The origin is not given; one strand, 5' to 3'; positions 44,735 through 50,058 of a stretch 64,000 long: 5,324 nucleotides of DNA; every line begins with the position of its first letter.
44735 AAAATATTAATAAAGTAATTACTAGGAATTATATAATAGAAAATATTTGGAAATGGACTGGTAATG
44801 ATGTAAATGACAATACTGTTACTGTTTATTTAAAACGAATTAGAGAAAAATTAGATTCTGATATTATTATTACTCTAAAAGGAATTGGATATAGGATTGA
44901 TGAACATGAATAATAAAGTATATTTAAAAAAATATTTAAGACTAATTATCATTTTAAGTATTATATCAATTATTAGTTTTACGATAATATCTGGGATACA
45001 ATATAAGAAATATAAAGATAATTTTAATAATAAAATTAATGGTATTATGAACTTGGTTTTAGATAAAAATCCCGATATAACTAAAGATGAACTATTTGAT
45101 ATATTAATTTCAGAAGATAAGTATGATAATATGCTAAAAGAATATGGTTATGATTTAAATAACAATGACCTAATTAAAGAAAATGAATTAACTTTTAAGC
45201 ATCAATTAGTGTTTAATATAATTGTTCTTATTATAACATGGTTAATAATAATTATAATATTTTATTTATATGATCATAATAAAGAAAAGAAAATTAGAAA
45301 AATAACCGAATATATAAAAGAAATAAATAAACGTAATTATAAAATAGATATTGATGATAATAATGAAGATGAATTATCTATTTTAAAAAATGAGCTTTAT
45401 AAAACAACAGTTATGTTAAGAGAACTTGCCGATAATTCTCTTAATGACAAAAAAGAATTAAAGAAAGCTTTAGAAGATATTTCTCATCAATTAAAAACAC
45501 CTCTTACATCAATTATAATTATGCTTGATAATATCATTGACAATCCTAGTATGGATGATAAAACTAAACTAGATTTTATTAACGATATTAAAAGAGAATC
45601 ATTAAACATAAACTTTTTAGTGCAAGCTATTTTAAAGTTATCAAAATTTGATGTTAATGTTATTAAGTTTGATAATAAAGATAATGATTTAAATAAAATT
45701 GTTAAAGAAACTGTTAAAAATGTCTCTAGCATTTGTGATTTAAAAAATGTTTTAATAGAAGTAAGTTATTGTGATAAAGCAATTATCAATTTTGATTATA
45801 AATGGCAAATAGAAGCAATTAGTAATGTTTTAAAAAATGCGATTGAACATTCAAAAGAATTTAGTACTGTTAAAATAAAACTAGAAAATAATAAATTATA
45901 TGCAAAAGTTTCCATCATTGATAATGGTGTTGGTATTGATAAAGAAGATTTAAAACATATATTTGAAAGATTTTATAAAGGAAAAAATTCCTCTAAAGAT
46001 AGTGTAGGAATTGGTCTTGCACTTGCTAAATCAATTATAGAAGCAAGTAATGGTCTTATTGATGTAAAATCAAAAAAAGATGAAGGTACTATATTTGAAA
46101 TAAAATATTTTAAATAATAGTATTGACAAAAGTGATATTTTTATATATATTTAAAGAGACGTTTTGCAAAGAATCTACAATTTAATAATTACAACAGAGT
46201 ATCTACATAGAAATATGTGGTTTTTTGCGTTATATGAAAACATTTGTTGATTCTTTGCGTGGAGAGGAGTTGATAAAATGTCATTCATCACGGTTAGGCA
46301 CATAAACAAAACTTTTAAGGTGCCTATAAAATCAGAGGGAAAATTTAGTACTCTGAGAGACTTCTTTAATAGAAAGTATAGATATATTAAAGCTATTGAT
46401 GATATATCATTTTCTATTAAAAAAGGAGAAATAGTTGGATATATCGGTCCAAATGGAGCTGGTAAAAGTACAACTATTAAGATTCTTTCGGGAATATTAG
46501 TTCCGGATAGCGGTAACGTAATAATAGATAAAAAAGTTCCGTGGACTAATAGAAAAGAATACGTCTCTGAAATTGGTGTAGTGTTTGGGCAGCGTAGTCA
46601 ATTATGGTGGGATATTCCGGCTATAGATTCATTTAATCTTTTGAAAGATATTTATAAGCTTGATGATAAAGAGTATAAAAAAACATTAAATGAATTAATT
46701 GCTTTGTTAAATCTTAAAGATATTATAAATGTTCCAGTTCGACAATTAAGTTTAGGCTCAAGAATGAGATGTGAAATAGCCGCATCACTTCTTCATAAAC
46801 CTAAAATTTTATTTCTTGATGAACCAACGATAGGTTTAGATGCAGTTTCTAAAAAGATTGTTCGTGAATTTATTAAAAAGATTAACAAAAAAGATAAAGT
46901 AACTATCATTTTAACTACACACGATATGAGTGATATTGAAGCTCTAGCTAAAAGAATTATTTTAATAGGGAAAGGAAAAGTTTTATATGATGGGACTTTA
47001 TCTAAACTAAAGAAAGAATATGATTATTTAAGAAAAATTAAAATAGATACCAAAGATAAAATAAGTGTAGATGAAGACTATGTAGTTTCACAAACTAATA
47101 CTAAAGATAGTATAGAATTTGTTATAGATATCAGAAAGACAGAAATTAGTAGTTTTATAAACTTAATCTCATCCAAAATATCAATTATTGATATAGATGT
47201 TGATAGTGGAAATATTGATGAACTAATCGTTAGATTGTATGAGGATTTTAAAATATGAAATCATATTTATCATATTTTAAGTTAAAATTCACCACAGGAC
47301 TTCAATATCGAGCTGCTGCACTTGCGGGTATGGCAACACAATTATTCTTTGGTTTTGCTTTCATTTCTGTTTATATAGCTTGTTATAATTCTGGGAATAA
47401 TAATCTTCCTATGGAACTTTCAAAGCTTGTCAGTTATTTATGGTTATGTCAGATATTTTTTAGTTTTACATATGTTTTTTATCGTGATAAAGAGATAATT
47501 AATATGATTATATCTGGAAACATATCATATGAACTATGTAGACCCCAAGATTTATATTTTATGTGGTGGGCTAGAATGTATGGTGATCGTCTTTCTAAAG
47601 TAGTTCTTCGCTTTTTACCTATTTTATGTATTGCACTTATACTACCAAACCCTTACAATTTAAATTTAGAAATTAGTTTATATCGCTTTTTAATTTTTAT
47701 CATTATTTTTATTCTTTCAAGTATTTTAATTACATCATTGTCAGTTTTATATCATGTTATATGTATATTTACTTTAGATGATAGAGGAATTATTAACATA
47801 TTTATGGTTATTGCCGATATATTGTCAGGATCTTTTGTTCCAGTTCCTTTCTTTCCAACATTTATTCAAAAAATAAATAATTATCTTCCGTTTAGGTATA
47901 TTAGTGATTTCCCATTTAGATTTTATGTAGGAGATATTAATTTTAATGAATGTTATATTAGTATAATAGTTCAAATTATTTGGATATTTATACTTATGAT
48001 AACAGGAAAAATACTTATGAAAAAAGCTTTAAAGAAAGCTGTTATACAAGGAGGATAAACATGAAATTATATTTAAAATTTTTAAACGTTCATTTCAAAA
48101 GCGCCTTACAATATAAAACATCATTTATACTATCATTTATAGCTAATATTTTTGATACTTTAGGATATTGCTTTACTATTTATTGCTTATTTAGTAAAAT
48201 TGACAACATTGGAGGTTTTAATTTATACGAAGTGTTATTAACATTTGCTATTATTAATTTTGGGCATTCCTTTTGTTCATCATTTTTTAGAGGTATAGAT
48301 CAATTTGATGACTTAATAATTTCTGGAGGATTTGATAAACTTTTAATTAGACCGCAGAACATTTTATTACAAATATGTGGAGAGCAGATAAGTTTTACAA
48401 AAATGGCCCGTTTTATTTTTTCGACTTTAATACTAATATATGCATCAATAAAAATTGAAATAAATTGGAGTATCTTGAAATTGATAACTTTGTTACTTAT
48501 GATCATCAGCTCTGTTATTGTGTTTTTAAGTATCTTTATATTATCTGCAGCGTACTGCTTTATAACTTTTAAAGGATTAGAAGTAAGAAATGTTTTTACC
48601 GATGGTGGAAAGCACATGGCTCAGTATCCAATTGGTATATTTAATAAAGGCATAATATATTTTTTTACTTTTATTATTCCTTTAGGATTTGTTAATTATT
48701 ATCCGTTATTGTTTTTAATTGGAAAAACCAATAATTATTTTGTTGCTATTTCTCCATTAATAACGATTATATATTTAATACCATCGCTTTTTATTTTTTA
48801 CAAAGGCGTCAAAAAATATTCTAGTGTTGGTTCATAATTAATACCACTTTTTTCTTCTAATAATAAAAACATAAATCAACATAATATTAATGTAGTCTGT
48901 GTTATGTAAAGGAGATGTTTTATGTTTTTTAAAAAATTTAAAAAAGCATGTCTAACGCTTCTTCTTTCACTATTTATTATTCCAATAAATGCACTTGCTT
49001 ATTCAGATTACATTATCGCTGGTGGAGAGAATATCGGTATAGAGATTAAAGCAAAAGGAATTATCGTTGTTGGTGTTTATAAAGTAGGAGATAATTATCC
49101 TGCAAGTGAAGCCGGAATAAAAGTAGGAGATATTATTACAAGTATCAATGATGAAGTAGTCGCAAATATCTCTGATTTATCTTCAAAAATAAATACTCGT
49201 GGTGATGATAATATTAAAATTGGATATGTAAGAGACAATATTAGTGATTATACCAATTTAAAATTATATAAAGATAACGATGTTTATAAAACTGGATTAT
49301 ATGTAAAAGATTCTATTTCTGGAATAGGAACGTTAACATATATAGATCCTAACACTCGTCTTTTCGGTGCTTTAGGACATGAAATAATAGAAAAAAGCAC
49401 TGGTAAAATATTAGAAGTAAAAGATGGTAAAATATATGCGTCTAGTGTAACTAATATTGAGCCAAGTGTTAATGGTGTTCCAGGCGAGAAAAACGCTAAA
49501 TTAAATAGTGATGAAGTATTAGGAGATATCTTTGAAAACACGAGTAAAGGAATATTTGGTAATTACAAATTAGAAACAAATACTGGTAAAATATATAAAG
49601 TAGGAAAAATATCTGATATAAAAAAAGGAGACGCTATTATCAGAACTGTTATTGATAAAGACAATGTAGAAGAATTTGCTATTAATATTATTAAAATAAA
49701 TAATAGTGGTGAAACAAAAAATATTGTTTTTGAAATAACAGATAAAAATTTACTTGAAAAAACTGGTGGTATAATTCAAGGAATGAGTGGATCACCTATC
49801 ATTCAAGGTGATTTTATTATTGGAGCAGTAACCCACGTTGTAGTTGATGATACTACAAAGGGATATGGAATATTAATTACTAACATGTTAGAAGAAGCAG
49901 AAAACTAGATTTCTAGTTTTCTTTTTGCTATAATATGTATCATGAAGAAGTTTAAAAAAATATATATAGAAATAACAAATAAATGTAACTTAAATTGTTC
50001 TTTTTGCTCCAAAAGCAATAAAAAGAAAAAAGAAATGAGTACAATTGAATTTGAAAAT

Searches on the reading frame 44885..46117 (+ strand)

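Call 27: search_protein_families(library=pfam, proteins=[window:44885-46117:+], max_evalue=0.0001)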
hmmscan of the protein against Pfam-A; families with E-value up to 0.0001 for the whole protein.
window:44885-46117:+ (410 aa): 3 families
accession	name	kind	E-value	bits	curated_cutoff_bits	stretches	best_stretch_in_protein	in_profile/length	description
PF02518.31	HATPase_c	-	1.4e-21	77.5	26.4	1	310-407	8-106/111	Histidine kinase-, DNA gyrase B-, and HSP90-like ATPase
PF00512.31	HisKA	-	3e-09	37.2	26.9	1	193-256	3-64/66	His Kinase A (phospho-acceptor) domain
PF13589.12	HATPase_c_3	-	3.5e-06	27.5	25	1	310-382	5-81/137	Histidine kinase-, DNA gyrase B-, and HSP90-like ATPase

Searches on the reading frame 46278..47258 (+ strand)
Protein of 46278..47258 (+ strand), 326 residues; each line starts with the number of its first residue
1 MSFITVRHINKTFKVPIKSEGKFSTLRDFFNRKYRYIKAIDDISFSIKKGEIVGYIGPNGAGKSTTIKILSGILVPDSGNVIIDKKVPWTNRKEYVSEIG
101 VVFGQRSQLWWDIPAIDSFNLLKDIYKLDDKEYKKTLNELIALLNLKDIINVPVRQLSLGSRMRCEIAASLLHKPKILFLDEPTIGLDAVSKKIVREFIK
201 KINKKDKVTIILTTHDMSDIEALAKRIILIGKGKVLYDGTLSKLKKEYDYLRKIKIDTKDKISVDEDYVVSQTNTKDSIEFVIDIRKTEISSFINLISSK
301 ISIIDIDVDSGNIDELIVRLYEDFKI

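Call 27: search_protein_families(library=pfam, proteins=[window:46278-47258:+], max_evalue=0.0001)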
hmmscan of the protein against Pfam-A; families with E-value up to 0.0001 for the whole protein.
window:46278-47258:+ (326 aa): 2 families
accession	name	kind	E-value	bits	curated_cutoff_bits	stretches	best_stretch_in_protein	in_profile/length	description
PF00005.33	ABC_tran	-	9.2e-28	98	25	1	41-184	2-136/137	ABC transporter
PF13304.12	AAA_21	-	5.9e-13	50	27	1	140-217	221-300/304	AAA domain, putative AbiEii toxin, Type IV TA system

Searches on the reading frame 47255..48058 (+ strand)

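Call 27: search_protein_families(library=pfam, proteins=[window:47255-48058:+], max_evalue=0.0001)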
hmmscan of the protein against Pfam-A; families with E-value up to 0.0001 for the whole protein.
window:47255-48058:+ (267 aa): 1 family
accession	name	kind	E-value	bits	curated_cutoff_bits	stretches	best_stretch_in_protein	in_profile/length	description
PF06182.17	ABC2_membrane_6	-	1.4e-12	48.4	22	1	59-266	30-229/229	ABC-2 family transporter protein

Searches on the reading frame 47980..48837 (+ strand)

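Call 27: search_protein_families(library=pfam, proteins=[window:47980-48837:+], max_evalue=0.0001)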
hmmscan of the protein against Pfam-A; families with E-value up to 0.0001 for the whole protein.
window:47980-48837:+ (285 aa): 1 family
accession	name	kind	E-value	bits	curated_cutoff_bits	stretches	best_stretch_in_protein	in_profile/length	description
PF06182.17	ABC2_membrane_6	-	1e-37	130.6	22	1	61-284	5-229/229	ABC-2 family transporter protein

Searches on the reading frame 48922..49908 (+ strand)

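Call 27: search_protein_families(library=pfam, proteins=[window:48922-49908:+], max_evalue=0.0001)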
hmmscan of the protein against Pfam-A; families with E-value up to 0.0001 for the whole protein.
window:48922-49908:+ (328 aa): 4 families
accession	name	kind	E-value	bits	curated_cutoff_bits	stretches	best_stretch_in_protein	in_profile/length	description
PF05580.18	Peptidase_S55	-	3.9e-70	236.6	25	1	121-323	2-210/210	SpoIVB peptidase S55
PF17820.7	PDZ_6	-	3.5e-10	39.9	27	1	52-100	2-50/54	PDZ domain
PF13180.12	PDZ_2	-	1.9e-09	38.1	27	1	38-115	3-80/80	PDZ domain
PF00595.29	PDZ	-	1.8e-05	25.5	23.2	1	34-94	8-71/81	PDZ domain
